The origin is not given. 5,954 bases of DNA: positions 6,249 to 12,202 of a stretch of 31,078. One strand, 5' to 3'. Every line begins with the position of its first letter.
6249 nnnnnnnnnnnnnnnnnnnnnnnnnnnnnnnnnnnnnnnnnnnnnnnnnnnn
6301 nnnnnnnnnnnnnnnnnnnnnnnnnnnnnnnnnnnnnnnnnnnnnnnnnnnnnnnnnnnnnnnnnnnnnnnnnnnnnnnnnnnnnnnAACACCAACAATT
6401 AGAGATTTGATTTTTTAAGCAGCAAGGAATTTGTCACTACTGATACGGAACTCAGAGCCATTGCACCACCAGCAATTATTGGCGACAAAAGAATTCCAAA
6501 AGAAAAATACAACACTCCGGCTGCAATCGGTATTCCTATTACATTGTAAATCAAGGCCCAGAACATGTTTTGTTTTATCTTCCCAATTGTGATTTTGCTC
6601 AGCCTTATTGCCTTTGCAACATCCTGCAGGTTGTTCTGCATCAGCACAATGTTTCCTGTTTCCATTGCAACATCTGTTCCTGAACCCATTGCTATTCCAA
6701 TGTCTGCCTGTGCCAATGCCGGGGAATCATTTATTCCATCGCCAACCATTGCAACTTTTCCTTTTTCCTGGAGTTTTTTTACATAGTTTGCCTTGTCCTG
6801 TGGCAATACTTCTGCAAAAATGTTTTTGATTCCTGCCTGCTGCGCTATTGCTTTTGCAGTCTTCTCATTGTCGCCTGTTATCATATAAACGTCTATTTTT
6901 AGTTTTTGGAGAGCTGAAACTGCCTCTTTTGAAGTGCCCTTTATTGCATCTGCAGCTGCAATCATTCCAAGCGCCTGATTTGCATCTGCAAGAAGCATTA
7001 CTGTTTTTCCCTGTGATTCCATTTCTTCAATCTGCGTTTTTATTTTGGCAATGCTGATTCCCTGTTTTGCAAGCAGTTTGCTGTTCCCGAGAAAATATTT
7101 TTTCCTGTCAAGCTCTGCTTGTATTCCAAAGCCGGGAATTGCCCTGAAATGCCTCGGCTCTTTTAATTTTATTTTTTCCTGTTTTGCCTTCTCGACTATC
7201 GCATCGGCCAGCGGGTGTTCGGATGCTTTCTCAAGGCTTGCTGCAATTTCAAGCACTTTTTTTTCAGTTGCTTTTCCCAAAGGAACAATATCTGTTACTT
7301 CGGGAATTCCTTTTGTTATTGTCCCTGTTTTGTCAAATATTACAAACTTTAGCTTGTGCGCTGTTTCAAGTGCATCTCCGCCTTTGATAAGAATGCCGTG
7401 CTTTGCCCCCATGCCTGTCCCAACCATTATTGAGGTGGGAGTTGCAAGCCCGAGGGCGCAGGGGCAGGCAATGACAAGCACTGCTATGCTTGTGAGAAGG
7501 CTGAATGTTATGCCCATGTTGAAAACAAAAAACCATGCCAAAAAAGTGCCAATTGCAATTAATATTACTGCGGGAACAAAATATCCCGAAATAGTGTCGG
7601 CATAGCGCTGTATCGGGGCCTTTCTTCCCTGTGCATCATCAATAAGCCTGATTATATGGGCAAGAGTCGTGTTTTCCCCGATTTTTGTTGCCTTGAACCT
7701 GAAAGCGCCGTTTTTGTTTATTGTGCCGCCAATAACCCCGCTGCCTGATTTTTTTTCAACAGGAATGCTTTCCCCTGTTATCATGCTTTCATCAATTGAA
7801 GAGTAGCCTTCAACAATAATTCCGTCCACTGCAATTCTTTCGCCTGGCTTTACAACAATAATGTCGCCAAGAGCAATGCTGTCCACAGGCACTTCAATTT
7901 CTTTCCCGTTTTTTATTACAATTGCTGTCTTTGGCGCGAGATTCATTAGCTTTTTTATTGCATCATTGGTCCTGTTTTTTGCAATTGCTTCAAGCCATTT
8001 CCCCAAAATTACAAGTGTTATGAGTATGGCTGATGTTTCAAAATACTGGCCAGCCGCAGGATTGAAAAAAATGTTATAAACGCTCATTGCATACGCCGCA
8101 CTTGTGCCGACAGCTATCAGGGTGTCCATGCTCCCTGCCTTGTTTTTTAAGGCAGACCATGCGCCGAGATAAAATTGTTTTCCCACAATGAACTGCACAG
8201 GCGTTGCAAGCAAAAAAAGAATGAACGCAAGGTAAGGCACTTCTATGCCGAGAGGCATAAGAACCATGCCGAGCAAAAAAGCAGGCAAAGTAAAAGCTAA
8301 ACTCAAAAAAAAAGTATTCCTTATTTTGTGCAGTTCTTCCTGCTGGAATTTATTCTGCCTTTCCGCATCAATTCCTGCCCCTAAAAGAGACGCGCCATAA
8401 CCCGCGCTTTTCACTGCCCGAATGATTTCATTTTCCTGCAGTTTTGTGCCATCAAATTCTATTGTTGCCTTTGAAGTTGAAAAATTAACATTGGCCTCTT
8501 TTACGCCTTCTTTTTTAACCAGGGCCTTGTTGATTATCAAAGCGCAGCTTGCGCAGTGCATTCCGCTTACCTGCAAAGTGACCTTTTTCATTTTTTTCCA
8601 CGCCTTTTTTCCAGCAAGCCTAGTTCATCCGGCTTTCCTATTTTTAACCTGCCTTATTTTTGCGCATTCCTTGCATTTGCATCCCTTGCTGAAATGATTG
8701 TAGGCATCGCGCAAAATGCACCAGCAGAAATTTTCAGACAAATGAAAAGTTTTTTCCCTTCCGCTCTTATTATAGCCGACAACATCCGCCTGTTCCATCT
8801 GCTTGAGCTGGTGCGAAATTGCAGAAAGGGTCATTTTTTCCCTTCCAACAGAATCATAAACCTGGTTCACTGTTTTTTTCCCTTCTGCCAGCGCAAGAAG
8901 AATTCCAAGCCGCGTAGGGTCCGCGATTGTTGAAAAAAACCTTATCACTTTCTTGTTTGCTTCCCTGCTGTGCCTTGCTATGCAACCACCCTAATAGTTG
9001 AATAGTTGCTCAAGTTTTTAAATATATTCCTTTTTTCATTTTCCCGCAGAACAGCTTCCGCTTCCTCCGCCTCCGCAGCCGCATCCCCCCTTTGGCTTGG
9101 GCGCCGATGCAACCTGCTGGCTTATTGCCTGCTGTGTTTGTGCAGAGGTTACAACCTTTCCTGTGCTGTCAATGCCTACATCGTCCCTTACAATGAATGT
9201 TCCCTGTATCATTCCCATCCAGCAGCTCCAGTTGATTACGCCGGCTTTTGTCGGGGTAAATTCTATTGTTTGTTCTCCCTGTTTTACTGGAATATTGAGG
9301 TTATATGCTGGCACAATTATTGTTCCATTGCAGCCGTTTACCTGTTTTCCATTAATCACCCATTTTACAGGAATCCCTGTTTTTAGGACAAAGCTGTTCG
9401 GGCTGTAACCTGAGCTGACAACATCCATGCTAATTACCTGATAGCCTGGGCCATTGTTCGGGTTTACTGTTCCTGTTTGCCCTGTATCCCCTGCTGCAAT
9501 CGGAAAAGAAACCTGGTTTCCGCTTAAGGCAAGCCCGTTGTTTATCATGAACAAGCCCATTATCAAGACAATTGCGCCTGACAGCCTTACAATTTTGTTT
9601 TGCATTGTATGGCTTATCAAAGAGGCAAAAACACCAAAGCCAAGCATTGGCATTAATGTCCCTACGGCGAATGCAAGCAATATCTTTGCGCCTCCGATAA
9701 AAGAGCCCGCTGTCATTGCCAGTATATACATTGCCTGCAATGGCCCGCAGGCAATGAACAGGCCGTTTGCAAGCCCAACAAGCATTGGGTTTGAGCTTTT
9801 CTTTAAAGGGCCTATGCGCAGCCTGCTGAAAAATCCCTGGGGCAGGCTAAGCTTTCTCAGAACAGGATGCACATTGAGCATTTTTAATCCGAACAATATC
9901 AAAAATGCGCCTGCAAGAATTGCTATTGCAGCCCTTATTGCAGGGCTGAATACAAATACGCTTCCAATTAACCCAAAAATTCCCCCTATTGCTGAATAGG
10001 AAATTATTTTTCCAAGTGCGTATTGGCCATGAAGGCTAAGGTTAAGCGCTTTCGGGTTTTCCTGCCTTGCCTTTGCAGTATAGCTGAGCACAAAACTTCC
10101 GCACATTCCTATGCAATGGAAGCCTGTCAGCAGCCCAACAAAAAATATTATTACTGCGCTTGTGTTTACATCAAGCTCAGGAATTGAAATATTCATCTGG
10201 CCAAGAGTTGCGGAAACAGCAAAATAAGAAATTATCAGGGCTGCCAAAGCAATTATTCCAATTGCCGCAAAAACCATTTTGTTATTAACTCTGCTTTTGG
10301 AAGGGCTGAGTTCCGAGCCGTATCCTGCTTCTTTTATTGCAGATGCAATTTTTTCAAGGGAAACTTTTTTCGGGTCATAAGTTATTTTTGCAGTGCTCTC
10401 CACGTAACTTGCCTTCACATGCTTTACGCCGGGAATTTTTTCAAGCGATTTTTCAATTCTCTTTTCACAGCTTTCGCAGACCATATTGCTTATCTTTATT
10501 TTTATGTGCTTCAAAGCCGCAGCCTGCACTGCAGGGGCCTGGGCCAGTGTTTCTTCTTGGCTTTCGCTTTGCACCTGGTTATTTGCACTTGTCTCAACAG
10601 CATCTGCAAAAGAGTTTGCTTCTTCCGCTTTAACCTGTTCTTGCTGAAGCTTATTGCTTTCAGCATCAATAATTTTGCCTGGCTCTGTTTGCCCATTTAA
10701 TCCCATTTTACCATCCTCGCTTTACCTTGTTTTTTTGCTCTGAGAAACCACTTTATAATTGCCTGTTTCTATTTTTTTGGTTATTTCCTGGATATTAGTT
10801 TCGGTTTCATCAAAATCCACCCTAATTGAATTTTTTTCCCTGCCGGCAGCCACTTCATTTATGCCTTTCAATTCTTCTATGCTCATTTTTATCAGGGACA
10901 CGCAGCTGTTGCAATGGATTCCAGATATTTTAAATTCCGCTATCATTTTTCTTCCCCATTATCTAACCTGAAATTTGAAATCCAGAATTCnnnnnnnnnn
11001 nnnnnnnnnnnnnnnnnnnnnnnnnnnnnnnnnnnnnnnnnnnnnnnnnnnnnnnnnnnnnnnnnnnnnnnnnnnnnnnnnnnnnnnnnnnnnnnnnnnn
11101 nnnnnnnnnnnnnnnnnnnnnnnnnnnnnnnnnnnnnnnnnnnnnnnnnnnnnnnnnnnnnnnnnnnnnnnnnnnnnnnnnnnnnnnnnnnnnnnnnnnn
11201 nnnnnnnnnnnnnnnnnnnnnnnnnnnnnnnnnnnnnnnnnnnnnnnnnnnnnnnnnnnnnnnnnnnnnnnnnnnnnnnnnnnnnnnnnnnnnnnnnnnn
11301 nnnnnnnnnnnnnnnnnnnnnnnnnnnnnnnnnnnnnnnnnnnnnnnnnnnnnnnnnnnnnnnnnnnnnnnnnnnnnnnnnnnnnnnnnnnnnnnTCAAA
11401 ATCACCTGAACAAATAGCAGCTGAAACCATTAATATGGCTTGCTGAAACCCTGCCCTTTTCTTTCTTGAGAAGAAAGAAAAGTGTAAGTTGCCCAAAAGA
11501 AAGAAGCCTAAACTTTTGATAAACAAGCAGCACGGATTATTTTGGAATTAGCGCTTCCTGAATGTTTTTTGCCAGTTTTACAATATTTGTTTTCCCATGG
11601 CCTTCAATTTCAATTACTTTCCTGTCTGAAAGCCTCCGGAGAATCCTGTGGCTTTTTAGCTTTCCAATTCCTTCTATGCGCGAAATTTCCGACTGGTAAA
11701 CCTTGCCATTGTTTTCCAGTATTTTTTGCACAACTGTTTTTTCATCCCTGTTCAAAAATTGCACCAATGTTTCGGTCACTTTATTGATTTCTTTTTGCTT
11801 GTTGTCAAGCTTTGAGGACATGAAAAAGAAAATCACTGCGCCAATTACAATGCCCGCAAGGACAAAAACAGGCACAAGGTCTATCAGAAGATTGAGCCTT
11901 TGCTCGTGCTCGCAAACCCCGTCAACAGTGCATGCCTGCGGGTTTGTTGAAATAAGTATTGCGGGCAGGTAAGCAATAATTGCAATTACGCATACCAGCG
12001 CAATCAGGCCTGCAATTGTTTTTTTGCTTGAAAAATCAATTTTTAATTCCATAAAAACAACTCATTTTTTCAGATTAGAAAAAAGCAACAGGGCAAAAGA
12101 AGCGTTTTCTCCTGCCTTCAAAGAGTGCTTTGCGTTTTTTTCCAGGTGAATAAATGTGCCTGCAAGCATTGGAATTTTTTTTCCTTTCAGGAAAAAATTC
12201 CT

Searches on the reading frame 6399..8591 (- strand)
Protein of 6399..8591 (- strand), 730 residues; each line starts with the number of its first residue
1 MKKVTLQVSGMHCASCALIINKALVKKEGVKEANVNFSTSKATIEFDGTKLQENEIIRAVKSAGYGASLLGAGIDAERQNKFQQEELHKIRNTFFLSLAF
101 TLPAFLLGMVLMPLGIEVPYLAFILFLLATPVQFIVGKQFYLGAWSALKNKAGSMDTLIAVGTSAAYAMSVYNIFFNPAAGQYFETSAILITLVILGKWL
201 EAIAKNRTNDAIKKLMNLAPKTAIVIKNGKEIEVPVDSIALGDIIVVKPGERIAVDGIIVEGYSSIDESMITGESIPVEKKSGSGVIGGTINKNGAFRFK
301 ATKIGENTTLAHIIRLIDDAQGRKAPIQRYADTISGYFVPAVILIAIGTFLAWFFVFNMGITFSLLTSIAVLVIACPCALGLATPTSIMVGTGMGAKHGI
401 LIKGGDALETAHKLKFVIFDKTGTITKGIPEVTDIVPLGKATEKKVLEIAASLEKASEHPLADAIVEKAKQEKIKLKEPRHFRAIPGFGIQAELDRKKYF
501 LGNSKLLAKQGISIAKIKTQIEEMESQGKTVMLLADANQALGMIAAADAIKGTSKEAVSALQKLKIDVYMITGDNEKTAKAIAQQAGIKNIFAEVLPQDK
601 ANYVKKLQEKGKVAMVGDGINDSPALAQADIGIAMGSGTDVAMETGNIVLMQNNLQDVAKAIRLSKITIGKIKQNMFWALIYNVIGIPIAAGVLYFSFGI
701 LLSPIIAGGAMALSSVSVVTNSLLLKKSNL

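Call 8: search_protein_families(library=pfam, proteins=[window:6399-8591:-], max_evalue=0.001)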
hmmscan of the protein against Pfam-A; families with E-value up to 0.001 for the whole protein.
window:6399-8591:- (730 aa): 4 families
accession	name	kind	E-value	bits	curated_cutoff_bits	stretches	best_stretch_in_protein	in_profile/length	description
PF00122.25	E1-E2_ATPase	-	1.8e-60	204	28.1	1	218-398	2-181/181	E1-E2 ATPase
PF00702.32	Hydrolase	-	2.4e-36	126.4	26.4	1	415-630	2-191/191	haloacid dehalogenase-like hydrolase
PF00403.32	HMA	-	1.8e-15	57.5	24.8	1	5-65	1-61/62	Heavy-metal-associated domain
PF08282.18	Hydrolase_3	-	0.00025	21.3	20.9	1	600-662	188-255/255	haloacid dehalogenase-like hydrolase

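Call 17: search_protein_families(library=ncbifam, proteins=[window:6399-8591:-], max_evalue=0.00001)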
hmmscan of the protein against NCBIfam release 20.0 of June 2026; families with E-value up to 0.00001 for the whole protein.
window:6399-8591:- (730 aa): 28 families (the best 25 are shown)
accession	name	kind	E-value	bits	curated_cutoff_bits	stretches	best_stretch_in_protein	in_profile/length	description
TIGR01525.1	ATPase-IB_hvy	subfamily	1.5e-204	681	346.25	1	155-725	1-560/560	heavy metal translocating P-type ATPase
NF007952.0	PRK10671.1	equivalog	1.4e-200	668.5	1316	1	5-722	106-828/838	copper-exporting P-type ATPase CopA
TIGR01511.1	ATPase-IB1_Cu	subfamily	5.2e-196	652.7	397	1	137-726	2-542/542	copper-translocating P-type ATPase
NF008262.1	PRK11033.1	equivalog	7.5e-148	494.1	1005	1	3-683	42-692/731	zinc/cadmium/mercury/lead-transporting ATPase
TIGR01512.1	ATPase-IB2_Cd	subfamily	3.3e-130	435.1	313.5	2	179-505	14-305/494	cadmium family heavy metal-translocating P-type ATPase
NF033775.1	P_type_ZntA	exception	1.1e-128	430.6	1240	1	3-710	49-717/732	Zn(II)/Cd(II)/Pb(II) translocating P-type ATPase ZntA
TIGR01494.1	ATPase_P-type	subfamily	5.7e-99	331.7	62.3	1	190-698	2-468/478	HAD-IC family P-type ATPase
TIGR01497.1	kdpB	equivalog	5.2e-63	213.2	527.9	1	183-665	64-563/675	potassium-transporting ATPase subunit KdpB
TIGR01647.1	ATPase-IIIA_H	equivalog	6.8e-57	193.2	615.5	2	184-589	55-482/755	plasma-membrane proton-efflux P-type ATPase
NF010609.0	PRK14010.1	equivalog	2.8e-53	181.1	1323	1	161-661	40-554/673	K(+)-transporting ATPase subunit B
TIGR01517.1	ATPase-IIB_Ca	equivalog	3.3e-48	164.5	507.05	2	180-448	115-394/882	calcium-translocating P-type ATPase, PMCA-type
TIGR01522.1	ATPase-IIA2_Ca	equivalog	1.2e-38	132.5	798.3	2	590-680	566-658/854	calcium-transporting P-type ATPase, PMR1-type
TIGR01116.1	ATPase-IIA1_Ca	equivalog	3.4e-36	124.7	703.4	2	516-676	429-609/799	calcium-translocating P-type ATPase, SERCA-type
TIGR01657.1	P-ATPase-V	hypoth_equivalog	4.9e-35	120.4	618.25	2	183-281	192-291/1055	ATP13A2 family polyamine export P-type ATPase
TIGR01106.1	ATPase-IIC_X-K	subfamily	1.8e-32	112.2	946.1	2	182-428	102-358/997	Na,H/K antiporter P-type ATPase subunit alpha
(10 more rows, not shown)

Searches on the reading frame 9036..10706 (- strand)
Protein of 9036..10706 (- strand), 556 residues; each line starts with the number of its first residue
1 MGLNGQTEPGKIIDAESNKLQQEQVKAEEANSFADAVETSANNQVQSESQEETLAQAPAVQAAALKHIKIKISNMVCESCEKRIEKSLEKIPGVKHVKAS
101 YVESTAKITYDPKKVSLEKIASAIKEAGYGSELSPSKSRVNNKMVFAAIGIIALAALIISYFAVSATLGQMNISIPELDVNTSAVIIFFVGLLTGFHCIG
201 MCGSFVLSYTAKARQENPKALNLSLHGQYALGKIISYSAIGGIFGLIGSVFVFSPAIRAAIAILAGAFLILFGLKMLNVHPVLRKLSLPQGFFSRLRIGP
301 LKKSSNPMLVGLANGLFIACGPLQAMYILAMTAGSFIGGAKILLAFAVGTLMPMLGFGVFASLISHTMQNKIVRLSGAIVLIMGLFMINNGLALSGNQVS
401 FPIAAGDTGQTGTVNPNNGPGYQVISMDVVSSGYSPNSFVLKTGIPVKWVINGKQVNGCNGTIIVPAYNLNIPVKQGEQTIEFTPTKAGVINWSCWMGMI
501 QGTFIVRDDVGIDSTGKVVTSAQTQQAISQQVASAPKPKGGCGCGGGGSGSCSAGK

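Call 8: search_protein_families(library=pfam, proteins=[window:9036-10706:-], max_evalue=0.001)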
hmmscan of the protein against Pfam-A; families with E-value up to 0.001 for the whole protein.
window:9036-10706:- (556 aa): 3 families
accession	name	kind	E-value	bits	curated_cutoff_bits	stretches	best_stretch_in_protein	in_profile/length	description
PF13386.12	DsbD_2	-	1.6e-41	142.9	24.9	1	187-385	2-198/199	Cytochrome C biogenesis protein transmembrane region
PF00403.32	HMA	-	1.9e-17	63.8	24.8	1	70-129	2-61/62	Heavy-metal-associated domain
PF13473.12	Cupredoxin_1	-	0.00054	20.4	27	0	421-506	19-104/104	Cupredoxin-like domain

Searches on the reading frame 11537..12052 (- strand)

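Call 8: search_protein_families(library=pfam, proteins=[window:11537-12052:-], max_evalue=0.001)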
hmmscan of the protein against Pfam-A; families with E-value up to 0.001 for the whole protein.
window:11537-12052:- (171 aa): 2 families
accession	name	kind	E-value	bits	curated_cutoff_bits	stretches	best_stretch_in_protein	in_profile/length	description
PF14163.11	SieB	-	1.1e-06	28.7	26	1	49-152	27-129/147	Super-infection exclusion protein B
PF24034.1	DUF7343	-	1.4e-06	28.4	27.6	1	102-160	3-61/62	Domain of unknown function (DUF7343)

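Call 17: search_protein_families(library=ncbifam, proteins=[window:11537-12052:-], max_evalue=0.00001)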
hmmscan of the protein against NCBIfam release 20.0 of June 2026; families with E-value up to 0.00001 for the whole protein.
window:11537-12052:- (171 aa): 0 families
